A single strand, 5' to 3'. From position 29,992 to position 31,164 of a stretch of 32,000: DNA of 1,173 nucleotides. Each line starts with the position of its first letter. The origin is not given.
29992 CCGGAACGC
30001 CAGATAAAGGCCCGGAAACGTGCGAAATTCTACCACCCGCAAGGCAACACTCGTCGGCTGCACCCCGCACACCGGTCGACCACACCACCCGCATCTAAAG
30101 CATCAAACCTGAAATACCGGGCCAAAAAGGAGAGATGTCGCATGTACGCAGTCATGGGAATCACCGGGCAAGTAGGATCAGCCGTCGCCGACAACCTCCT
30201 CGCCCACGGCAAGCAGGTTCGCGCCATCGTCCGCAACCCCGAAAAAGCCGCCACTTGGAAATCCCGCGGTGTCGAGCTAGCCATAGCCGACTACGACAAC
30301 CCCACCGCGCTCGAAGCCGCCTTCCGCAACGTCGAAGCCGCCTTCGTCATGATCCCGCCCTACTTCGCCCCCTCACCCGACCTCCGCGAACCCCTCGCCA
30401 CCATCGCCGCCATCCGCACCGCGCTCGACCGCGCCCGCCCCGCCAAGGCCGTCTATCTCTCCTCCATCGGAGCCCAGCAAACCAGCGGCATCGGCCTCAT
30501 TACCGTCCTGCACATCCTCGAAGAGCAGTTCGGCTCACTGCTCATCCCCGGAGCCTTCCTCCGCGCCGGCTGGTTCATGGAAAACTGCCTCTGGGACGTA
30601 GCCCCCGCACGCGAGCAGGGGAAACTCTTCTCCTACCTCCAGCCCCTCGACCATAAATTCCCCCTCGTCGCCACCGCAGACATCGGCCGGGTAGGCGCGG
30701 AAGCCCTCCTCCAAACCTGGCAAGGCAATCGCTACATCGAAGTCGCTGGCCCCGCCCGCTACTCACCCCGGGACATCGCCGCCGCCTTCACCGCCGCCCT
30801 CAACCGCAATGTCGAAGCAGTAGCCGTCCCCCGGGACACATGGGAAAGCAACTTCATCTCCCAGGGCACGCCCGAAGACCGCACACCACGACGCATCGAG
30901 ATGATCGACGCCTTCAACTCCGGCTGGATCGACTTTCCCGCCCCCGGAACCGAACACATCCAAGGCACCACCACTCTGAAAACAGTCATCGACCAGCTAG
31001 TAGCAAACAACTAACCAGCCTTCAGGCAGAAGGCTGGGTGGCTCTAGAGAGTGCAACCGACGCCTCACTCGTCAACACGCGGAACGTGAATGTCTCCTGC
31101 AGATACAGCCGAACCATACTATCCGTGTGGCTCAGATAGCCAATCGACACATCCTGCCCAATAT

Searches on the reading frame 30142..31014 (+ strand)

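Call 4: search_protein_families(library=pfam, proteins=[window:30142-31014:+], max_evalue=0.01)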
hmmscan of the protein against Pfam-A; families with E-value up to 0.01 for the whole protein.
window:30142-31014:+ (290 aa): 8 families
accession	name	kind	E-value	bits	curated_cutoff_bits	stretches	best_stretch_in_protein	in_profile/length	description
PF05368.20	NmrA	-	3.4e-22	79.8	27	1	3-236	6-250/298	NmrA-like family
PF13460.12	NAD_binding_10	-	1.2e-13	51.8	27.2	1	6-113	1-103/184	NAD(P)H-binding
PF01370.27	Epimerase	-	9.7e-09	35.4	20.9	1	4-70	3-69/240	NAD dependent epimerase/dehydratase family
PF02254.24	TrkA_N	-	1.5e-06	28.9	23.8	1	3-64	2-60/116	TrkA-N domain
PF03807.23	F420_oxidored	-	3.9e-05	24.6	21.6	1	8-77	7-73/94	NADP oxidoreductase coenzyme F420-dependent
PF16363.11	GDP_Man_Dehyd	-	0.00019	21.4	27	1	4-43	2-41/332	GDP-mannose 4,6 dehydratase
PF02558.23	ApbA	-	0.00092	19.3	22.2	1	3-53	2-49/150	Ketopantoate reductase PanE/ApbA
PF03435.24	Sacchrp_dh_NADP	-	0.0075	17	25.1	0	4-68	3-73/129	Saccharopine dehydrogenase NADP binding domain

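Call 11: search_protein_families(library=ncbifam, proteins=[window:30142-31014:+], max_evalue=0.001)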
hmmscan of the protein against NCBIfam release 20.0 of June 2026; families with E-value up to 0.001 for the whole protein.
window:30142-31014:+ (290 aa): 4 families
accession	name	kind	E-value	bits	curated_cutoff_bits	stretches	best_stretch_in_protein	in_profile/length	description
TIGR03649.1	ergot_EASG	subfamily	5.7e-14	52.3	256.4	1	4-249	4-244/287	ergot alkaloid biosynthesis protein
TIGR03466.1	HpnA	hypoth_equivalog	7.4e-08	31.6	367.65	1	4-75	5-76/327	hopanoid-associated sugar epimerase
NF052578.1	StrlDmthSdmBMthl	equivalog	9.4e-05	22.3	600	1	4-68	5-69/328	sterol demethylase protein SdmB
NF058621.1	DiazavRedAvaA7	equivalog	0.00031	20.5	400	1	4-69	5-68/304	3-diazoavenalumate denitrifying reductase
